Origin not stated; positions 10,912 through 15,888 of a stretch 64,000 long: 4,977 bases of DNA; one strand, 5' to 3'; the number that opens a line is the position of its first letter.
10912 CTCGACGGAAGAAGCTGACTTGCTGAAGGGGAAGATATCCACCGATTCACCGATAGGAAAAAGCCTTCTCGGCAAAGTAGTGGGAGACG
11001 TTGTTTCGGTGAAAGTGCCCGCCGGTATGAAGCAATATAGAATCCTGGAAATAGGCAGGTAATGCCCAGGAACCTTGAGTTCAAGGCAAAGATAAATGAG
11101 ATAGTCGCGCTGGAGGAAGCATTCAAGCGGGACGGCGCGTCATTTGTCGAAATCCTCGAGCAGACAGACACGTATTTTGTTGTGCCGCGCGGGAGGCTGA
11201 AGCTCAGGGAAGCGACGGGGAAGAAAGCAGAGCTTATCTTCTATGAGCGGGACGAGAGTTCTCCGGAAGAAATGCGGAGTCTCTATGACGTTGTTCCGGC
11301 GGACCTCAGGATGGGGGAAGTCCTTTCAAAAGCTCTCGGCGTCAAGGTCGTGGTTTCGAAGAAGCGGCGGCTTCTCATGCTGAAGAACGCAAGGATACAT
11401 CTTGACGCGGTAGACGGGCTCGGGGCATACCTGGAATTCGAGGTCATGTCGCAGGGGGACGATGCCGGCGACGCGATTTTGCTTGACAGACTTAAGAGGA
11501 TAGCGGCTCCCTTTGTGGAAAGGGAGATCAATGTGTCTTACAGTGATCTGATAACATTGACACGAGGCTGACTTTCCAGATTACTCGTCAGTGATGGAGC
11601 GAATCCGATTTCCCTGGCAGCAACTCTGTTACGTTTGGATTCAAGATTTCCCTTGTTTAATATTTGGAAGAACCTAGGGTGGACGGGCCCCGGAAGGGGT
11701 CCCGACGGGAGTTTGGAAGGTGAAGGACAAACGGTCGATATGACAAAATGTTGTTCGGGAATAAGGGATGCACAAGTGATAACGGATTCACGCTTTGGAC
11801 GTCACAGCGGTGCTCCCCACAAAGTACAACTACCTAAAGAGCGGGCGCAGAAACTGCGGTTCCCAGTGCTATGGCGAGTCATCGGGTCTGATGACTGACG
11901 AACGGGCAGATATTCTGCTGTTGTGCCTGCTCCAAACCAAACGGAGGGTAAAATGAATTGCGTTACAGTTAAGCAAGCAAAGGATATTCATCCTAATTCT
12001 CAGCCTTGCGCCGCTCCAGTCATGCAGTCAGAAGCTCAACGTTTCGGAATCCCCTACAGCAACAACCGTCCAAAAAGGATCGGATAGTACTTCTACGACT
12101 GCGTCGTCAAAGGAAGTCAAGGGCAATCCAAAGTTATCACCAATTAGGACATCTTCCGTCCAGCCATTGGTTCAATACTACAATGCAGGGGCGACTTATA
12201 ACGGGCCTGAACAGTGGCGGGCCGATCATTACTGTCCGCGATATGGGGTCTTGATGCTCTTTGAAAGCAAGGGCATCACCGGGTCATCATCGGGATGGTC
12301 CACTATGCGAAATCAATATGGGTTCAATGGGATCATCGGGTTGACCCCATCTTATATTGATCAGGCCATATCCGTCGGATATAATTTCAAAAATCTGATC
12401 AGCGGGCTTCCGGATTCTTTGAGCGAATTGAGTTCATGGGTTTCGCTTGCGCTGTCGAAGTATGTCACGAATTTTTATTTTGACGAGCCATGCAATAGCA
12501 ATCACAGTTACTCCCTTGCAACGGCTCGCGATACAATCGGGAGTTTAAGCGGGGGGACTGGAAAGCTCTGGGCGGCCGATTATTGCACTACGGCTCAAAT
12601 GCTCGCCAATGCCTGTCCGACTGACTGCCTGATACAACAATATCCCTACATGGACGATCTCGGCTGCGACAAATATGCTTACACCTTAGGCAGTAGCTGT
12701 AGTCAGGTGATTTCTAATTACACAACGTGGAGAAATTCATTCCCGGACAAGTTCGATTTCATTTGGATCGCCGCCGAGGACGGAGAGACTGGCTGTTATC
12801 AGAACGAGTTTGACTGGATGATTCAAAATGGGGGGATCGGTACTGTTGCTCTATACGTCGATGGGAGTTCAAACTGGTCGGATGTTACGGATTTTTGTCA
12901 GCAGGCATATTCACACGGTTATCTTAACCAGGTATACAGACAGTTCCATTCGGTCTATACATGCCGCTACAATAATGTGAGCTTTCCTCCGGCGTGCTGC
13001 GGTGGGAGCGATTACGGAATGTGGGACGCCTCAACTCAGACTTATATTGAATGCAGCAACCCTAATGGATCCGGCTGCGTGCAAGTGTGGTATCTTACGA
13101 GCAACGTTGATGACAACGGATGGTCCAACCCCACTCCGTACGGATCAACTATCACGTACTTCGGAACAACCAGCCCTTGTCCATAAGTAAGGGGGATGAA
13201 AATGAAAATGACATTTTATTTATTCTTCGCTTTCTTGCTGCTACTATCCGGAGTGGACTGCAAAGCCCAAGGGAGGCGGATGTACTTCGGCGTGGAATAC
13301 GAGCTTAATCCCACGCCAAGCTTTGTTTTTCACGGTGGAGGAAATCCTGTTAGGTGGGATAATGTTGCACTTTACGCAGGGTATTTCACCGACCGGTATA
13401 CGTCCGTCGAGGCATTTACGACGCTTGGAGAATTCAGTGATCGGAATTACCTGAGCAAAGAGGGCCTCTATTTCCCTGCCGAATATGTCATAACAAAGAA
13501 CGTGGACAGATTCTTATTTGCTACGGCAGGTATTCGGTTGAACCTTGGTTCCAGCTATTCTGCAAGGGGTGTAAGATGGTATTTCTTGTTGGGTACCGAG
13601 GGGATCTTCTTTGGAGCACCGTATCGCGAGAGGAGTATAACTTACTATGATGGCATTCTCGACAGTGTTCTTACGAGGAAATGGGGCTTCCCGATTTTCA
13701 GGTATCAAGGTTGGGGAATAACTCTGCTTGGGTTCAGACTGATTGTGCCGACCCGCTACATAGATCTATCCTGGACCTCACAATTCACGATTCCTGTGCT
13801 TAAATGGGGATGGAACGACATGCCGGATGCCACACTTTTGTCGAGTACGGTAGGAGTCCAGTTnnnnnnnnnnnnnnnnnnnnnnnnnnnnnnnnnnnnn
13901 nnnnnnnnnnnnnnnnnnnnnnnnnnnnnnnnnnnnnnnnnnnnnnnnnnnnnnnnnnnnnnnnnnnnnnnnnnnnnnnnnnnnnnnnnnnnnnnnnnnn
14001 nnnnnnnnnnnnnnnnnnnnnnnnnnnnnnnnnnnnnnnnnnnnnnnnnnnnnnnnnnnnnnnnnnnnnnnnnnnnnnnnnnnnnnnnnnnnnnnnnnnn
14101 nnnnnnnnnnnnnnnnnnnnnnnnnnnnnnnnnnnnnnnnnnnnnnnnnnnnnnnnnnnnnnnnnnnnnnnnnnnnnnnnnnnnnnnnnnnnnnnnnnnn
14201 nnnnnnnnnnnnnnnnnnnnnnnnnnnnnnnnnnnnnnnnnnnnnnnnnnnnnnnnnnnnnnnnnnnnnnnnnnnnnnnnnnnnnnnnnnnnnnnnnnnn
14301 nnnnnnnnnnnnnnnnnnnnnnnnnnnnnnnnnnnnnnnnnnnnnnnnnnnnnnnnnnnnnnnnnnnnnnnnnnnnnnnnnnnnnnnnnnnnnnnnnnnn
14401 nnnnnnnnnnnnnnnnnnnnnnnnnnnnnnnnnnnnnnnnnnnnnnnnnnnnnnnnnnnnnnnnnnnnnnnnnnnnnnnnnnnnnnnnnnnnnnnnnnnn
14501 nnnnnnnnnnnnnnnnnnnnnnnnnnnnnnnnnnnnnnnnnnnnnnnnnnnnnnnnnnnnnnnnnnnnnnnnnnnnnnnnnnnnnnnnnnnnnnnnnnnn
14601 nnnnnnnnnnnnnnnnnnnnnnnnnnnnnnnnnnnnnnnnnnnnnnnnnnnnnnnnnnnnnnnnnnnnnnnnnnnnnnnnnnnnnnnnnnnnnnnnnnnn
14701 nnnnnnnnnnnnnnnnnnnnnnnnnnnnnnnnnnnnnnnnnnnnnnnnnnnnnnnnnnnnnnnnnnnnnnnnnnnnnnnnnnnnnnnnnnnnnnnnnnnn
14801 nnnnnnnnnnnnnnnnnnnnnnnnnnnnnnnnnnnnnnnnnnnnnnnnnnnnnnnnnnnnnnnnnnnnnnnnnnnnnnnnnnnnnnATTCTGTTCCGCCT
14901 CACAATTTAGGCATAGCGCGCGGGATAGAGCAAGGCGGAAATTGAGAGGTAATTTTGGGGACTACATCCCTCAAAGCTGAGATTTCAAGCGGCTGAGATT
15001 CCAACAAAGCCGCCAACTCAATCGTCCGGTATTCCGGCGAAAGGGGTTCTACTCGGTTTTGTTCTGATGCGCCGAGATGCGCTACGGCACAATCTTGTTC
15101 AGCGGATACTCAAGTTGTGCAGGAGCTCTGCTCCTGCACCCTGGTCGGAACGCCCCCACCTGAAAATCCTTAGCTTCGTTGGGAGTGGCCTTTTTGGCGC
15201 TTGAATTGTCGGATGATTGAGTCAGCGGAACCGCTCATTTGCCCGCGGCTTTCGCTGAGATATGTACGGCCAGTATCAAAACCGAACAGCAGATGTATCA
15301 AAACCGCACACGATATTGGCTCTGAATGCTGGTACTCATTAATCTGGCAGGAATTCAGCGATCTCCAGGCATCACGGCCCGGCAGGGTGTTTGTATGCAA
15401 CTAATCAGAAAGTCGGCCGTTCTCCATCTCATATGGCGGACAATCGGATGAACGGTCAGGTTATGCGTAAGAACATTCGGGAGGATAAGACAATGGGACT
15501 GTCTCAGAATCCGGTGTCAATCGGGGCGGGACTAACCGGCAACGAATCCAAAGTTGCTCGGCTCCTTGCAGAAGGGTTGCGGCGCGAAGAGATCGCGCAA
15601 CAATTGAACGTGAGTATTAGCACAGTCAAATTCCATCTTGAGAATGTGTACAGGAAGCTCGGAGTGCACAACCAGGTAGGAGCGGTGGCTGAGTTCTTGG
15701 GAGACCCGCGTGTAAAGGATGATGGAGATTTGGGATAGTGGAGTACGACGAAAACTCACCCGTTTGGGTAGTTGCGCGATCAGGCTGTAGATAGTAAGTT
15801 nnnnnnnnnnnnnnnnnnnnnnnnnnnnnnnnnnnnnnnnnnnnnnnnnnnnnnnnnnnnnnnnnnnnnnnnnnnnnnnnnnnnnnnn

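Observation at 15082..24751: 9.6-kb accessory island bracketed by a duplicated hisG 3' end (att-like repeats), with no recombinase left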

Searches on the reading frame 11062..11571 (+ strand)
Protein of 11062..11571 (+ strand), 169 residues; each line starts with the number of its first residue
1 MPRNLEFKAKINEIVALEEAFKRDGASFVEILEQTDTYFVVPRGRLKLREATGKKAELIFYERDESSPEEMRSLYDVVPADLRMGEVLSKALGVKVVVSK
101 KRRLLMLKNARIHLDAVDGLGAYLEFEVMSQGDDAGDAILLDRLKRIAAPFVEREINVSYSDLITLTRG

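Call 24: search_protein_families(library=pfam, max_evalue=1, proteins=[window:11062-11571:+])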
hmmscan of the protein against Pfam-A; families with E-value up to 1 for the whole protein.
window:11062-11571:+ (169 aa): 1 family
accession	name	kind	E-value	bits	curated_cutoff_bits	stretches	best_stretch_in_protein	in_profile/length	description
PF01928.26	CYTH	-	7e-15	55.7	23.2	1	4-142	3-159/179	CYTH domain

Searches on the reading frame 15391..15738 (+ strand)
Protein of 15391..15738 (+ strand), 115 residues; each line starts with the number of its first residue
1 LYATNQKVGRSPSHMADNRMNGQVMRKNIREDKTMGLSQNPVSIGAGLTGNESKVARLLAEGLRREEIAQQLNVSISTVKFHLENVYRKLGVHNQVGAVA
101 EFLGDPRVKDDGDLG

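Call 7: search_protein_families(library=pfam, proteins=[window:15391-15738:+], max_evalue=0.01)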
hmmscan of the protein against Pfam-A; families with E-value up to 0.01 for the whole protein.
window:15391-15738:+ (115 aa): 10 families
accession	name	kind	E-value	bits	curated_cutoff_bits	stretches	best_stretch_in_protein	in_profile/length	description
PF00196.25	GerE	-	1e-16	60.7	23.5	1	48-99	3-54/57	Bacterial regulatory proteins, luxR family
PF08281.18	Sigma70_r4_2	-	1.7e-05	24.8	25.7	1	61-90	25-54/54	Sigma-70, region 4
PF13384.12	HTH_23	-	6.5e-05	23.1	24.6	1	55-79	10-34/50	Homeodomain-like domain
PF14493.12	HTH_40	-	0.0015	19.3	27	1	56-89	6-39/89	Helix-turn-helix domain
PF02796.21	HTH_7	-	0.0019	18.7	23.8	1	54-80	13-39/45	Helix-turn-helix domain of resolvase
PF04967.18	HTH_10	-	0.0021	18.3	23.1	1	66-90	27-51/53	HTH DNA binding domain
PF15978.11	TnsD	-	0.0048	16.4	32.4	1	52-84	188-221/355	Tn7-like transposition protein D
PF12840.13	HTH_20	-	0.0065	16.9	27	0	58-84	12-40/51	Helix-turn-helix domain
PF04218.19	CENP-B_N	-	0.0075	16.3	21.2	0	54-80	14-40/53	CENP-B N-terminal DNA-binding domain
PF13518.12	HTH_28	-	0.0086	16.6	25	0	54-82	4-32/52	Helix-turn-helix domain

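Call 76: search_protein_families(library=ncbifam, proteins=[window:15391-15738:+], max_evalue=0.001)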
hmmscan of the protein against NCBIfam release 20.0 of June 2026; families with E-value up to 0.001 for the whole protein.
window:15391-15738:+ (115 aa): 24 families
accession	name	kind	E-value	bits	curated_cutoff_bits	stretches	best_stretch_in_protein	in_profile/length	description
NF047785.1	respo_reg_MadR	equivalog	7.2e-12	45.1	300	1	46-99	147-200/209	MadR family response regulator transcription factor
NF007708.0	PRK10403.1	equivalog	7.7e-11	41.9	343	1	25-104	134-210/215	nitrate/nitrite response regulator protein NarP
NF003420.0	PRK04841.1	equivalog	3e-09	35.5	537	1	47-100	838-891/903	HTH-type transcriptional regulator MalT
TIGR03020.2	EpsA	equivalog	3.5e-09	36.7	170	1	34-102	181-245/247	XrtB/PEP-CTERM-associated transcriptional regulator EpsA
NF011896.0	PRK15369.1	equivalog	1.2e-08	34.8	242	1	44-96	146-198/211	two component system response regulator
NF007505.1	PRK10100.1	equivalog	4.4e-08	33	250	1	43-99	140-196/204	biofilm master transcriptional regulator CsgD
NF041830.1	RR_TF_ErdR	exception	7.4e-08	32.4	390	1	45-98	145-201/213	response regulator transcription factor ErdR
NF052366.1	photon_PedR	equivalog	1.1e-07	31.9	120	1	48-99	3-54/74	photosynthetic electron transport-dependent transcriptional regulator PedR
NF052445.1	RespRegMctR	equivalog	1.2e-07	31.4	300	1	45-97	142-194/205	two-component system response regulator MctR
NF007935.0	PRK10651.1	equivalog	2.3e-07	30.2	250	1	46-98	154-206/216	two-component system response regulator NarL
NF007403.0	PRK09935.1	equivalog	2.7e-07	30.4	271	1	47-97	149-199/210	fimbria biosynthesis transcriptional regulator FimZ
NF007685.0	PRK10360.1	equivalog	4.9e-07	29.7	258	1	47-97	137-187/196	response regulator transcription factor UhpA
TIGR03541.1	reg_near_HchA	equivalog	7.7e-07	28.8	215.6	1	40-101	164-225/232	PA1136 family autoinducer-binding transcriptional regulator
NF008098.0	PRK10840.1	equivalog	8.4e-07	28.7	235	1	48-98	151-201/216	response regulator transcription factor RcsB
NF008548.0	PRK11475.1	equivalog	9.7e-07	28.5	176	1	48-98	135-185/207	DNA-binding transcriptional activator BglJ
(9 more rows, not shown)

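Call 77: search_protein_families(library=padloc, proteins=[window:15391-15738:+], max_evalue=0.001)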
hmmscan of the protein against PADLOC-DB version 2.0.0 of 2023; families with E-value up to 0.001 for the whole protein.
window:15391-15738:+ (115 aa): 2 families
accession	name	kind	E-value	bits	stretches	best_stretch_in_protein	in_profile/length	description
PDLC01851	CARF3--CARF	-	2.4e-08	31.7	1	44-96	206-258/279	-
PDLC01855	CARF3--CARF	-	2.3e-07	28.8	1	44-89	214-259/288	-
